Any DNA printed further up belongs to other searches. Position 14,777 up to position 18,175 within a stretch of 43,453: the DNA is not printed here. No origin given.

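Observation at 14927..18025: Orphan phage tail-fibre/tailspike-like giant ORF embedded among housekeeping genes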

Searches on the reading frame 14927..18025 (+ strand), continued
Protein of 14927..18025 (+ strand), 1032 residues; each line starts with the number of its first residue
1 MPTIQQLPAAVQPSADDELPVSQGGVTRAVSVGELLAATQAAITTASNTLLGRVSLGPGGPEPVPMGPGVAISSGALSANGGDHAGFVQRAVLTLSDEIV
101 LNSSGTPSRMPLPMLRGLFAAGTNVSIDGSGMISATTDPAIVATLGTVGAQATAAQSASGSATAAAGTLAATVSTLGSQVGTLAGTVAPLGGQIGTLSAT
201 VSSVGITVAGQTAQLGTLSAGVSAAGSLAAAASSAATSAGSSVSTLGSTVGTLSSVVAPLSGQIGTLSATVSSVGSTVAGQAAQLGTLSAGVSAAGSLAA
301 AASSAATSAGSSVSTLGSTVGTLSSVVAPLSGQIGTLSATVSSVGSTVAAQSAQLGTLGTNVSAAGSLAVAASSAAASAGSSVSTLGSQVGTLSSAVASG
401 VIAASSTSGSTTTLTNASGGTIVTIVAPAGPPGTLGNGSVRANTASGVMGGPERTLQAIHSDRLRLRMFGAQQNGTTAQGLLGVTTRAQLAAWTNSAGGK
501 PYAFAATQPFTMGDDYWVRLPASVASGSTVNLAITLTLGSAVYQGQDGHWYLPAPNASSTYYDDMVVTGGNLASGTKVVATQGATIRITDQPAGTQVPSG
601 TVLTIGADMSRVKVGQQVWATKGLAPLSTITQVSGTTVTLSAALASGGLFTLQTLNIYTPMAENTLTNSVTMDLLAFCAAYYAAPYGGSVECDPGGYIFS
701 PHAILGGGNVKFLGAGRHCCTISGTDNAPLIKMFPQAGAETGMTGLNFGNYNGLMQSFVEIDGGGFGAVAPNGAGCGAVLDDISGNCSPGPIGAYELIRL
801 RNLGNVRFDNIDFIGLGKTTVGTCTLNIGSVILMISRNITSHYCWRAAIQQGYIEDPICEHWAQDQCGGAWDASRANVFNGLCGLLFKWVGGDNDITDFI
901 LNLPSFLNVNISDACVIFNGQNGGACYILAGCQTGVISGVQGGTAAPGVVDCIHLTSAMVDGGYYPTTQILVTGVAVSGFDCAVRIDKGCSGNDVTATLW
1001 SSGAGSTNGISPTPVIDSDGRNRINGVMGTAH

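Call 15: find_encoding_contigs(protein=P0034, flank=10000, max_places=2)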
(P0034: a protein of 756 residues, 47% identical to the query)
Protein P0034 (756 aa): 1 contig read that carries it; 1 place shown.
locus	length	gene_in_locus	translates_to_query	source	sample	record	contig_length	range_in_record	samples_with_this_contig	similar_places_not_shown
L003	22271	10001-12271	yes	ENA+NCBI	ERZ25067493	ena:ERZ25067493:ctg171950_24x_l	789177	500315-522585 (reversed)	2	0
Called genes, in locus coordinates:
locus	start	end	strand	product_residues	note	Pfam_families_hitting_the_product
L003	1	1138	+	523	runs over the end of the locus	-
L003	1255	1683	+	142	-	-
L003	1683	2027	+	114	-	-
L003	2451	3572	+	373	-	-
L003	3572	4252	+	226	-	-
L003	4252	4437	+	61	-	-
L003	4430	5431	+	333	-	-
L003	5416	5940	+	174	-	PF04717:Phage_base_V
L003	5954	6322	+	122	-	-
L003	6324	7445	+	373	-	PF04865:Baseplate_J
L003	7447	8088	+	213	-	PF27728:UCP028438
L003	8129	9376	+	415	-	-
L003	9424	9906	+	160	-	PF23148:Gp77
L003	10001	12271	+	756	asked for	PF12708:Pect-lyase_RHGA_epim (weak)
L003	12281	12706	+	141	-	-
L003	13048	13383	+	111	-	-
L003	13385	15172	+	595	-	PF13472:Lipase_GDSL_2 (faint)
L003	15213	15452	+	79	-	-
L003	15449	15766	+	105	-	-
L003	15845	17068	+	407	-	PF12832:MFS_1_like (faint), PF00083:Sugar_tr, PF07690:MFS_1, PF00083:Sugar_tr, PF07690:MFS_1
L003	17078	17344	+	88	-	-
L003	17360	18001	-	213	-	PF00717:Peptidase_S24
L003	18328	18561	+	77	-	-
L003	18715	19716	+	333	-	PF01555:N6_N4_Mtase, PF18755:RAMA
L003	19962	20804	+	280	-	PF00106:adh_short, PF08659:KR, PF13561:adh_short_C2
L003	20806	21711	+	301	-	PF10340:Say1_Mug180 (weak), PF20434:BD-FAE, PF07859:Abhydrolase_3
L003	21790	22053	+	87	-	PF04226:Transgly_assoc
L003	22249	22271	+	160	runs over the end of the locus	PF00255:GSHPx, PF00578:AhpC-TSA (weak)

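Call 16: find_encoding_contigs(protein=P0021, flank=10000, max_places=3)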
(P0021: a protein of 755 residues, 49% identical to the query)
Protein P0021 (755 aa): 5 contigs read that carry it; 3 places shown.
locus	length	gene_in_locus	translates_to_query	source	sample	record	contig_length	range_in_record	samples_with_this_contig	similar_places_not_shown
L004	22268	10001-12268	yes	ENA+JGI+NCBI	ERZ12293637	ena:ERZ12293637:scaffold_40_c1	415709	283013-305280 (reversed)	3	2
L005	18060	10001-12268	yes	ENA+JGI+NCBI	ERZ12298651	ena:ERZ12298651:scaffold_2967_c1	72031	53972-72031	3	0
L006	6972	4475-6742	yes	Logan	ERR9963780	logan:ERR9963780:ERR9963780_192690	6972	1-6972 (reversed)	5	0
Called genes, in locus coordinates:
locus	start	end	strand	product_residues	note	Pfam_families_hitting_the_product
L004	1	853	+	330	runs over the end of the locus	-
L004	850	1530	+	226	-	-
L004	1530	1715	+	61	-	-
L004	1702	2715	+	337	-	PF05954:Phage_GPD (faint)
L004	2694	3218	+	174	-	PF04717:Phage_base_V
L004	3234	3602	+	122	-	PF10934:Sheath_initiator (weak)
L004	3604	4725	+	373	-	PF04865:Baseplate_J, PF26079:Baseplate_J_C (weak)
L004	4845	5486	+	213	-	PF27728:UCP028438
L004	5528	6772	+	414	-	PF21722:Gly_rich_2 (weak)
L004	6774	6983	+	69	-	-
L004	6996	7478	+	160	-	PF23148:Gp77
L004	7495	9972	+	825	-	PF13229:Beta_helix, PF05048:NosD (weak)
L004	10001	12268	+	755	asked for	-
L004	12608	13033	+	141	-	-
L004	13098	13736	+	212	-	-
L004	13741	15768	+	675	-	PF13472:Lipase_GDSL_2 (faint)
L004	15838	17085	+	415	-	PF00083:Sugar_tr, PF07690:MFS_1, PF00083:Sugar_tr, PF07690:MFS_1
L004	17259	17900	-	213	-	PF00717:Peptidase_S24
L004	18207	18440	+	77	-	-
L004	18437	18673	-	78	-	-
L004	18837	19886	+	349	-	PF01180:DHO_dh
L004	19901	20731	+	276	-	PF00702:Hydrolase, PF13344:Hydrolase_6, PF13419:HAD_2 (faint), PF13242:Hydrolase_like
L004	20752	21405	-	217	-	PF02622:DUF179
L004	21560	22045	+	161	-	PF00578:AhpC-TSA, PF08534:Redoxin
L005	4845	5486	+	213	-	PF27728:UCP028438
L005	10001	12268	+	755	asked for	-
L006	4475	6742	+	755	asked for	-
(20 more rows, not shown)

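Call 17: find_encoding_contigs(protein=P0040, flank=10000, max_places=2)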
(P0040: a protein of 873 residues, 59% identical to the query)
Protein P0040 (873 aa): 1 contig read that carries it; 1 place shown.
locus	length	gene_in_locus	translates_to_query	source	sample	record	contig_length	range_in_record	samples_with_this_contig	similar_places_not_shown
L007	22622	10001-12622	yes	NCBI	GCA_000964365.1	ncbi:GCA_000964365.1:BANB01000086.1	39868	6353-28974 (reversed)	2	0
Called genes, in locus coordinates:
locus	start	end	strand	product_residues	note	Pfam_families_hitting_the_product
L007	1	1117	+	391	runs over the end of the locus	-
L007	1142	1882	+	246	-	-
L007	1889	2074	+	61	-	-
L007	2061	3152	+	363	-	PF05954:Phage_GPD (weak)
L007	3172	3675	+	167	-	PF04717:Phage_base_V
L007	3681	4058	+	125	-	PF10934:Sheath_initiator (weak)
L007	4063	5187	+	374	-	PF04865:Baseplate_J, PF26079:Baseplate_J_C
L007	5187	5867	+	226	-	PF27728:UCP028438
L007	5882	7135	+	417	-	PF21722:Gly_rich_2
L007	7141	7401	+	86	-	-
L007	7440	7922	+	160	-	PF23148:Gp77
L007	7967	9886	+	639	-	-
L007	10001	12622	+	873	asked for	PF01391:Collagen, PF00041:fn3, PF16656:Pur_ac_phosph_N (faint), PF25059:FN3_DSCAM-DSCAML_C (weak), PF28033:Fn3_ROS1 (faint), PF28268:Ig-like_NNF2 (faint), PF00041:fn3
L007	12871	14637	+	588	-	-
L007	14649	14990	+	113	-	-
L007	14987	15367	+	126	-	-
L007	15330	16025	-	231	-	-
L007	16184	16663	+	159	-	PF00190:Cupin_1 (weak), PF07883:Cupin_2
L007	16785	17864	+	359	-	PF10503:Esterase_PHB, PF00326:Peptidase_S9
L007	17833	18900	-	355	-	-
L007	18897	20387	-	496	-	PF07719:TPR_2 (faint), PF13371:TPR_9 (faint), PF13428:TPR_14 (faint), PF13432:TPR_16 (faint), PF14559:TPR_19 (weak), PF13414:TPR_11 (faint)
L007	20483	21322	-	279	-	PF06707:DUF1194, PF00092:VWA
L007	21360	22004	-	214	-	PF00717:Peptidase_S24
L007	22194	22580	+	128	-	-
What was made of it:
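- The same holds for L003-L007 (calls 15-17).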

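Call 36: find_encoding_contigs(protein=P0018, flank=10000, max_places=2)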
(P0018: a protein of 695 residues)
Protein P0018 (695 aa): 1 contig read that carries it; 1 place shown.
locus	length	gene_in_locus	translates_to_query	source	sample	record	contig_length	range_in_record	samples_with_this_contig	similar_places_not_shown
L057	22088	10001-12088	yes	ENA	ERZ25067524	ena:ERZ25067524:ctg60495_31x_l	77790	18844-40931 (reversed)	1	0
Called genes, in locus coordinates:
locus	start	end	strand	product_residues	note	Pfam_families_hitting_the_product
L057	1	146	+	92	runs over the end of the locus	-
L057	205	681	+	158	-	PF23148:Gp77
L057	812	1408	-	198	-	PF00872:Transposase_mut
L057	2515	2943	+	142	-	PF00665:rve, PF13683:rve_3, PF13333:rve_2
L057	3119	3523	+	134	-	-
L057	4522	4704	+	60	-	-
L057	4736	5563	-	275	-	PF00665:rve (faint), PF13610:DDE_Tnp_IS240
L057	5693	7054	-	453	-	-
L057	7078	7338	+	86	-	-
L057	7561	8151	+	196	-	PF00308:Bac_DnaA, PF01695:IstB_IS21, PF13191:AAA_16 (faint), PF13479:AAA_24 (weak)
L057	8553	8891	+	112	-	-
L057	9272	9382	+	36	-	-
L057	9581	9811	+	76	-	-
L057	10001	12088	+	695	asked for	PF12708:Pect-lyase_RHGA_epim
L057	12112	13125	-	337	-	-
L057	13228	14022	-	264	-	-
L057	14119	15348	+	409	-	PF00764:Arginosuc_synth, PF20979:Arginosuc_syn_C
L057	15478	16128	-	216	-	PF01292:Ni_hydr_CYTB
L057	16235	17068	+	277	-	-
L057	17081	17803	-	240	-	PF00106:adh_short, PF01370:Epimerase (weak), PF08659:KR, PF23441:SDR (faint), PF13561:adh_short_C2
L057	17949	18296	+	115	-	-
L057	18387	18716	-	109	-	-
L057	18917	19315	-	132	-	PF11697:DUF3293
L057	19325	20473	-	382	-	PF01098:FTSW_RODA_SPOVE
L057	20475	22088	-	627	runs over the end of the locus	PF03717:PBP_dimer, PF00905:Transpeptidase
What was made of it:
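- IS elements also separate a related fibre from its cluster (L057, call 36).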

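Call 49: list_cluster_members(proteins=[P0001, P0002, P0003, P0006, P0007, P0008, P0009, P0011, P0012, P0014])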
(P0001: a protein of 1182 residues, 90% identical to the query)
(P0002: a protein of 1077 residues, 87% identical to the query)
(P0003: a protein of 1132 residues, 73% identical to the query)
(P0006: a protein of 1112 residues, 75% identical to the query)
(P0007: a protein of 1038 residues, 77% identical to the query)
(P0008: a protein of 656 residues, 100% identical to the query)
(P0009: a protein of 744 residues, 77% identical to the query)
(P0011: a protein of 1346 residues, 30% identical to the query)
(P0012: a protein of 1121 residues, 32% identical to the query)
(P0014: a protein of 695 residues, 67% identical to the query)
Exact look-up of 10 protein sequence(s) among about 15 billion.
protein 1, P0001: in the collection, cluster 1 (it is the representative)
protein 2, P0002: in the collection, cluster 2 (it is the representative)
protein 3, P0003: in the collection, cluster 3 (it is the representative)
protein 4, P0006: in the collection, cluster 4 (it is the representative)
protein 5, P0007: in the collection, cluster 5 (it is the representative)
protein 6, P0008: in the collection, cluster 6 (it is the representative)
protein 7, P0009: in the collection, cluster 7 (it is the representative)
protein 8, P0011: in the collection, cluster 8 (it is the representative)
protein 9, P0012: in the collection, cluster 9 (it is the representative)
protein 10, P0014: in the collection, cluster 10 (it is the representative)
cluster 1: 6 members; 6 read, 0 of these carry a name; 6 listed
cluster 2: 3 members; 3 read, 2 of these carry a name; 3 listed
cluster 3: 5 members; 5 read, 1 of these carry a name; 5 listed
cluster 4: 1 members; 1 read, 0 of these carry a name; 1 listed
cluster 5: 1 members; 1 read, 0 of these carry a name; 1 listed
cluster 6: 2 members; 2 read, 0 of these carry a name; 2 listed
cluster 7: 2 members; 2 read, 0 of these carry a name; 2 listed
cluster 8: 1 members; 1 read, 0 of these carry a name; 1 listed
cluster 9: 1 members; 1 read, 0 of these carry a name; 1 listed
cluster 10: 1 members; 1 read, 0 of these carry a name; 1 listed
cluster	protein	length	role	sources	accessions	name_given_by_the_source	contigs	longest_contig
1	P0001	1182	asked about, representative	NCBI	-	-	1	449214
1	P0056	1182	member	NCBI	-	-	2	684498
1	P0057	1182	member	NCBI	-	-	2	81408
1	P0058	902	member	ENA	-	-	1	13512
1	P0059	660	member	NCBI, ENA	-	-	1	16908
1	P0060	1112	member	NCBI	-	-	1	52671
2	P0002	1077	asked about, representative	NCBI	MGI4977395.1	MAG: hypothetical protein ACRYG6_10670 [Janthinobacterium lividum]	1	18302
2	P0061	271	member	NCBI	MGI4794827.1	MAG: hypothetical protein ACRYG8_12260, partial [Janthinobacterium lividum]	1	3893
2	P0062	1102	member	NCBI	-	-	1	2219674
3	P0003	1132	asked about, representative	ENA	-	-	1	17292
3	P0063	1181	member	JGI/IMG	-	phage shock protein A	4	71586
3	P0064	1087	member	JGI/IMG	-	-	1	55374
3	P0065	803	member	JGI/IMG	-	-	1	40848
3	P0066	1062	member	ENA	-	-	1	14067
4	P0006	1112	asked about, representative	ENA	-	-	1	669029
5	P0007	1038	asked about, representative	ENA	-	-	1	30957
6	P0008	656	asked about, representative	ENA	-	-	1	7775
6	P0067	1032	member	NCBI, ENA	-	-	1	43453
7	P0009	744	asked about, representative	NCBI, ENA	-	-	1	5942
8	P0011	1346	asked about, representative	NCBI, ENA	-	-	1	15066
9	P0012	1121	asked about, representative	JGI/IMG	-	-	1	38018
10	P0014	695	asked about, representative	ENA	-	-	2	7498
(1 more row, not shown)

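Call 70: search_protein_families(library=ncbifam, proteins=[L004:17259-17900:-, L004:12608-13033:+, L004:13098-13736:+, L004:13741-15768:+, L004:6996-7478:+, L004:5528-6772:+, L004:4845-5486:+], max_evalue=0.001)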
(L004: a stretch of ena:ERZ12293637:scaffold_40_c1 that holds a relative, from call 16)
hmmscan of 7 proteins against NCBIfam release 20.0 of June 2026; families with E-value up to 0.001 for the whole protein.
L004:17259-17900:- (213 aa): 3 families
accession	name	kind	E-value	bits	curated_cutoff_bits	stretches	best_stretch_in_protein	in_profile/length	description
TIGR00498.1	lexA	equivalog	1.7e-08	34.3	110.95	1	33-202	22-189/203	transcriptional repressor LexA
NF007621.2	PRK10276.1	subfamily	0.00011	22.2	110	1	127-198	29-99/115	translesion error-prone DNA polymerase V autoproteolytic subunit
TIGR02228.1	sigpep_I_arch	equivalog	0.00014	21.8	51.85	1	128-165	35-71/158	signal peptidase I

L004:12608-13033:+ (141 aa): 0 families

L004:13098-13736:+ (212 aa): 0 families

L004:13741-15768:+ (675 aa): 0 families

L004:6996-7478:+ (160 aa): 0 families

L004:5528-6772:+ (414 aa): 0 families

L004:4845-5486:+ (213 aa): 0 families

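Call 71: find_encoding_contigs(protein=P0015, flank=10000, max_places=3)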
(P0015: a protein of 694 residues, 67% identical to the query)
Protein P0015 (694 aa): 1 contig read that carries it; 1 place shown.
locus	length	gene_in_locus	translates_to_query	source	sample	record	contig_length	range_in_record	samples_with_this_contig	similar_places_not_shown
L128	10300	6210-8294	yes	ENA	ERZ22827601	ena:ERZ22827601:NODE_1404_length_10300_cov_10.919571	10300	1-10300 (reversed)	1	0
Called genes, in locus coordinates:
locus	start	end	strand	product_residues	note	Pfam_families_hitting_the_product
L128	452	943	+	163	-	PF00190:Cupin_1, PF07883:Cupin_2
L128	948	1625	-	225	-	-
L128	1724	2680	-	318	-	PF00248:Aldo_ket_red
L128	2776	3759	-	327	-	PF13409:GST_N_2, PF13410:GST_C_2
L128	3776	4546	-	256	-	PF06707:DUF1194, PF00092:VWA (weak)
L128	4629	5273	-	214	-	PF00717:Peptidase_S24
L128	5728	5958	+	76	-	-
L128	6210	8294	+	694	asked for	PF12708:Pect-lyase_RHGA_epim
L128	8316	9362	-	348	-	-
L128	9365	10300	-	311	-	?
